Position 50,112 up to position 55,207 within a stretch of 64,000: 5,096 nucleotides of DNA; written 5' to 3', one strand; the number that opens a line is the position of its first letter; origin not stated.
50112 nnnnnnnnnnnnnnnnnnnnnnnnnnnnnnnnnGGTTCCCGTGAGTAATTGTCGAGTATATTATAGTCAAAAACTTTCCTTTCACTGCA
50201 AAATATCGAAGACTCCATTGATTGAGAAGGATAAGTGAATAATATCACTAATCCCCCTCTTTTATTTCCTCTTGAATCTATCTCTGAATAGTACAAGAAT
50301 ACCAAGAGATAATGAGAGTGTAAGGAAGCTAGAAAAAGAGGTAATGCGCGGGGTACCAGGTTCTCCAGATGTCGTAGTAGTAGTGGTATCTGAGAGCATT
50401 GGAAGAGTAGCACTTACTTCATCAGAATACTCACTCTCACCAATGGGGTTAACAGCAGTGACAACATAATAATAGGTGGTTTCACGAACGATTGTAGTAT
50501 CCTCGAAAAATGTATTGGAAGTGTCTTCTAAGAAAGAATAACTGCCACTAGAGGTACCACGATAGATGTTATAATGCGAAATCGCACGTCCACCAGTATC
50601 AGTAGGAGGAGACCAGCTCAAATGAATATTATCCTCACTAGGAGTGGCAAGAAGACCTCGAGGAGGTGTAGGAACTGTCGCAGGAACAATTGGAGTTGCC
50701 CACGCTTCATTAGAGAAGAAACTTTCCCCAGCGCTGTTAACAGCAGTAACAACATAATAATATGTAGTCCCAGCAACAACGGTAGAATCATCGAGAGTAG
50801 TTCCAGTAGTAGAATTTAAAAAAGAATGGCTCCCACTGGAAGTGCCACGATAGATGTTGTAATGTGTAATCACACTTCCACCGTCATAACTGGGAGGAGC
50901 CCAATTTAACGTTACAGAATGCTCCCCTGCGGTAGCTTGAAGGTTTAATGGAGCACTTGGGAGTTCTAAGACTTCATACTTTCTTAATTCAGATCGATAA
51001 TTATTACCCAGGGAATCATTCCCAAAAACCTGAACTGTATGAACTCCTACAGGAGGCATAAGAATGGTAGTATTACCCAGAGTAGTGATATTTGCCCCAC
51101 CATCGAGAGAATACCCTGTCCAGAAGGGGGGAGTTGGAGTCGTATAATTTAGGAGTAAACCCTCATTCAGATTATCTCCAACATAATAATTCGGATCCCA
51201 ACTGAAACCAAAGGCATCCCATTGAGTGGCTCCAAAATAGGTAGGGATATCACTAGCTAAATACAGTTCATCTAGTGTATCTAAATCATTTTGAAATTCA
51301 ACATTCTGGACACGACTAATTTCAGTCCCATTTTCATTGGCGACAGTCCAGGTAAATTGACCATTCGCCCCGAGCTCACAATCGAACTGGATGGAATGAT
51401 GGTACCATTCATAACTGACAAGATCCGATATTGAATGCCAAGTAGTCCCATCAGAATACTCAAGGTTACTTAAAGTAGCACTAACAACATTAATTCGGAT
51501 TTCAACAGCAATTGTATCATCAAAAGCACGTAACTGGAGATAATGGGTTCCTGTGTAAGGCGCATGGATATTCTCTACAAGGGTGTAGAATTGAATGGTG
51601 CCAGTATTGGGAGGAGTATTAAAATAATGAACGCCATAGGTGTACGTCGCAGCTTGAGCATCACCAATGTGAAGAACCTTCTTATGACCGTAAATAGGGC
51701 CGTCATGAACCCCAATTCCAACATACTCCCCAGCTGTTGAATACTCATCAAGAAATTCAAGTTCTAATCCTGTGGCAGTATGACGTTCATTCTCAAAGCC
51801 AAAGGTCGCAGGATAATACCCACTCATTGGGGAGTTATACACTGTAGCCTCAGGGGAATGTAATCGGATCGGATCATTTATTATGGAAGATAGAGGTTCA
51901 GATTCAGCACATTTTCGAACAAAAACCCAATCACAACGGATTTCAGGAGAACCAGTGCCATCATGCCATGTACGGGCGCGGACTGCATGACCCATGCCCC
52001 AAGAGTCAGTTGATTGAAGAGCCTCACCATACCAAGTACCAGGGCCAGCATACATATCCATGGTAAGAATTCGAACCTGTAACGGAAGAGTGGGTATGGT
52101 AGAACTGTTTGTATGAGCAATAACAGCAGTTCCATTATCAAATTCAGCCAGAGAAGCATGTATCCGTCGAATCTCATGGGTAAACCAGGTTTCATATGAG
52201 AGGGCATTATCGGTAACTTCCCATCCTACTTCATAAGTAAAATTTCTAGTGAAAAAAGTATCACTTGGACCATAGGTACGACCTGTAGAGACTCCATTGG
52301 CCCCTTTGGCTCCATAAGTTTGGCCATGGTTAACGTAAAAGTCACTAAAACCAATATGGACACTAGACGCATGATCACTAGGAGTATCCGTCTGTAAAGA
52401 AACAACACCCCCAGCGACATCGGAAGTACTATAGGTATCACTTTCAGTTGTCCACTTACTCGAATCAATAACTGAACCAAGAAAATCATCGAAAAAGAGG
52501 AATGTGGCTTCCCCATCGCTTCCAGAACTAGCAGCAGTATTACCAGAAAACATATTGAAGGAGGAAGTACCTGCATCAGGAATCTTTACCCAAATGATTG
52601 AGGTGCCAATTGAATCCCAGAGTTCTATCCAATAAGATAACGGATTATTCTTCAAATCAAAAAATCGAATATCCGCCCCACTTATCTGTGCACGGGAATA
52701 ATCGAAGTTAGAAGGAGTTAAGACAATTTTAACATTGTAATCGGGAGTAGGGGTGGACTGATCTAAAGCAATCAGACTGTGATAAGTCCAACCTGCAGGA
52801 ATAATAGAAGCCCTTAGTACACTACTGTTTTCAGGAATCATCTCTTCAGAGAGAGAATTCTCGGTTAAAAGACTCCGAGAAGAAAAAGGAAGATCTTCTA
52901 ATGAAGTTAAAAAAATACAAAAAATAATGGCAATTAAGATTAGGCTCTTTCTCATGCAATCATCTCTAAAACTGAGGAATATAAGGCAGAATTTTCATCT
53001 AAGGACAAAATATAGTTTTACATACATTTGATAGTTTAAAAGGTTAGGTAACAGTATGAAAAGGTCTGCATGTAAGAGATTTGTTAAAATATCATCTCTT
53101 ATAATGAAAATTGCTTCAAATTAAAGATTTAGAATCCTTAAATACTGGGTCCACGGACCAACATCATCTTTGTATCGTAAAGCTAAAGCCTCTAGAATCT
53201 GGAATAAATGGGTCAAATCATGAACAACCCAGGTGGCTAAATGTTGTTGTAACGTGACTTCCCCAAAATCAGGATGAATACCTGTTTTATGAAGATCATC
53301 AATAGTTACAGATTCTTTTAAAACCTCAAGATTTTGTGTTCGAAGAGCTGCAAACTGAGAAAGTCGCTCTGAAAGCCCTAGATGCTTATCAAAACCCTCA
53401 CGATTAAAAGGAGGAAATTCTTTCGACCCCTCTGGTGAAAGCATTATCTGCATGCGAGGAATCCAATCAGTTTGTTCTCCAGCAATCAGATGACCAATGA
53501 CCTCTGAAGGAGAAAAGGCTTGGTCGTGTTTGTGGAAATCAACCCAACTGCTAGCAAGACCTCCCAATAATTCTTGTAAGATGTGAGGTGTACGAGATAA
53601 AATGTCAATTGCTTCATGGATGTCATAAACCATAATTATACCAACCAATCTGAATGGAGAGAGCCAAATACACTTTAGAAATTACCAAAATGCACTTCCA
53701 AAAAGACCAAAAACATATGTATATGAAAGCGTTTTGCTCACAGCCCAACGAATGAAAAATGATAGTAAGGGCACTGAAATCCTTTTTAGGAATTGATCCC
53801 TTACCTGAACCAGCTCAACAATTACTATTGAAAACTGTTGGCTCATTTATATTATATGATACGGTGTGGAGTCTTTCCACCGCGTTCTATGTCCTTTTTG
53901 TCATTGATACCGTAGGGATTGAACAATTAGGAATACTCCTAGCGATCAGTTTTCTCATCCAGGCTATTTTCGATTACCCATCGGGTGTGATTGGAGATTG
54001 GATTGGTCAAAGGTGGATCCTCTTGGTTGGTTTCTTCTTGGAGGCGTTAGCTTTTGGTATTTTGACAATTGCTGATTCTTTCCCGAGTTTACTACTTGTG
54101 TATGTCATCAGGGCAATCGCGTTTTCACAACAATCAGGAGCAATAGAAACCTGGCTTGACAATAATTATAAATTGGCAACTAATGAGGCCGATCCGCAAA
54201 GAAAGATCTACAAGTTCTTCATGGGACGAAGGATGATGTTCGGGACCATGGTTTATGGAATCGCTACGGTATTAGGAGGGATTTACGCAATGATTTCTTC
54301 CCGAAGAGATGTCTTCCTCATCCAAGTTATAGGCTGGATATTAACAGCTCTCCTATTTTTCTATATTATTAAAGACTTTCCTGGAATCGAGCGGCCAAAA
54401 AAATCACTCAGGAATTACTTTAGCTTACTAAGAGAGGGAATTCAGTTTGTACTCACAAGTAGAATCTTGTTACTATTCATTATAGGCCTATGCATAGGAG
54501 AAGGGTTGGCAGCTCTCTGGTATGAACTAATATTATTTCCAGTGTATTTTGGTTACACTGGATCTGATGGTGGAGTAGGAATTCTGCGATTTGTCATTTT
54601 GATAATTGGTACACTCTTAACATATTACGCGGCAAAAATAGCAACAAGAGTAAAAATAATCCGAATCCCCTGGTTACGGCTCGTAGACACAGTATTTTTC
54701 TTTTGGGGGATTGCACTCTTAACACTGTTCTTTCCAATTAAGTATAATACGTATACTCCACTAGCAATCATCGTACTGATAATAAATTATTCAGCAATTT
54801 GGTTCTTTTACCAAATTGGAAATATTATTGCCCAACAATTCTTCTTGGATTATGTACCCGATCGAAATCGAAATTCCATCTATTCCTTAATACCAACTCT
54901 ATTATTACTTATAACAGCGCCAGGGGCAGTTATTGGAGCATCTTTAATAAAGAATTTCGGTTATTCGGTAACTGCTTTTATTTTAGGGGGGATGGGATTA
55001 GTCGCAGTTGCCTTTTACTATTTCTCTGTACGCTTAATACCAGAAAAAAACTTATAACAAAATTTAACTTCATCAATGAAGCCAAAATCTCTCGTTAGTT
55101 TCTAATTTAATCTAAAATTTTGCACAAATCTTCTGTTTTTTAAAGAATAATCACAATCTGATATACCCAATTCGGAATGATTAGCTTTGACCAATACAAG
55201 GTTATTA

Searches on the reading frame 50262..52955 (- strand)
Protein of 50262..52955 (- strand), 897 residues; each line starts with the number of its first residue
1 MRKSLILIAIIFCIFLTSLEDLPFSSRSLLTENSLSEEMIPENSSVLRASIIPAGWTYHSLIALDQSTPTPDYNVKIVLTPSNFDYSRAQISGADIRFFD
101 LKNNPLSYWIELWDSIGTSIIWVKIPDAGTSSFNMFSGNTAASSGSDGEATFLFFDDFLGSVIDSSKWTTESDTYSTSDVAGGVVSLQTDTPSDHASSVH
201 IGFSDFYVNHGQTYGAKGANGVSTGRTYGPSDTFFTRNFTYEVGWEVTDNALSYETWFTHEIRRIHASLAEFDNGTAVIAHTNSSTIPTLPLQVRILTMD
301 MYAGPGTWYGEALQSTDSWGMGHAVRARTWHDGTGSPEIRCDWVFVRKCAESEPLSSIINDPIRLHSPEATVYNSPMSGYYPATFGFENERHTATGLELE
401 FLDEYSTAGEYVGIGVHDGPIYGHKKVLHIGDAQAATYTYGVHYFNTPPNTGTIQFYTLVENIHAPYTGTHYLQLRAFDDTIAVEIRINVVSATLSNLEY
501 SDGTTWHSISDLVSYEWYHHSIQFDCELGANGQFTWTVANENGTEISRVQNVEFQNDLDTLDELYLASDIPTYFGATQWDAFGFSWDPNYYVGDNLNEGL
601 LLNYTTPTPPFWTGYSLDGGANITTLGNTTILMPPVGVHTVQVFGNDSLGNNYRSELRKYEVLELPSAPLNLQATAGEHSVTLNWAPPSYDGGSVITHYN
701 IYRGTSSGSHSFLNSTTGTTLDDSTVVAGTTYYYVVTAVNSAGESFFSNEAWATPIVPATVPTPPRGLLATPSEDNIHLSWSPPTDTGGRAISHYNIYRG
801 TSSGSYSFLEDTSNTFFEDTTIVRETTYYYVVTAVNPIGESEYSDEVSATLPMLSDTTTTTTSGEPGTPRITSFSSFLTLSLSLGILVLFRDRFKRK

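Call 3: search_protein_families(library=pfam, proteins=[window:50262-52955:-], max_evalue=0.1)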
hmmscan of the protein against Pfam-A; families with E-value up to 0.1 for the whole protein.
window:50262-52955:- (897 aa): 6 families
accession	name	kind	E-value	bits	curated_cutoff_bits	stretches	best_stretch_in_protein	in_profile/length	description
PF10102.14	DUF2341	-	4.5e-21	75.6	23.4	1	93-170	2-83/84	Domain of unknown function (DUF2341)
PF00041.27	fn3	-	1.1e-15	58.1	25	2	667-750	1-80/84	Fibronectin type III domain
PF24489.1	Ig_J_second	-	2.9e-05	24.5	27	0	717-749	56-88/105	Tip attachment protein J second Ig-like domain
PF18370.7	RGI_lyase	-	0.002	18.9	27.8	0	766-836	8-73/86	Rhamnogalacturonan I lyases beta-sheet domain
PF25523.1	Ig_RIMBP2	-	0.016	15.7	27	0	665-705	2-49/105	RIMBP2-like, immunoglobulin-like domain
PF21910.2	GH85_C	-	0.069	14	27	0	776-826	18-63/95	GH85 endohexosaminidases, C-terminal domain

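Call 32: search_protein_families(library=ncbifam, proteins=[window:50262-52955:-], max_evalue=0.1)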
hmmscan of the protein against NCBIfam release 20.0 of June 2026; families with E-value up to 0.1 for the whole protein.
window:50262-52955:- (897 aa): 0 families

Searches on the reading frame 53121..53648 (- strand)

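Call 3: search_protein_families(library=pfam, proteins=[window:53121-53648:-], max_evalue=0.1)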
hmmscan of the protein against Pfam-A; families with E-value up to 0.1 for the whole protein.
window:53121-53648:- (175 aa): 1 family
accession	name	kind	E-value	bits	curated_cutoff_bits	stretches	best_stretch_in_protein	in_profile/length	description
PF12867.12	DinB_2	-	8.8e-12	46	24.8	1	17-151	2-128/128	DinB superfamily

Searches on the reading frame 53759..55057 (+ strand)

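Call 3: search_protein_families(library=pfam, proteins=[window:53759-55057:+], max_evalue=0.1)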
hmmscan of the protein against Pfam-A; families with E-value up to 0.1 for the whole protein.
window:53759-55057:+ (432 aa): 2 families
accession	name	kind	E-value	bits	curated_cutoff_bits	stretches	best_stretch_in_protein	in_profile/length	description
PF07690.21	MFS_1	-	3.4e-15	56.2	33.4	2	30-378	5-335/347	Major Facilitator Superfamily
PF21724.2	DUF6861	-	0.074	12.9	28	0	387-421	67-97/194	Family of unknown function (DUF6861)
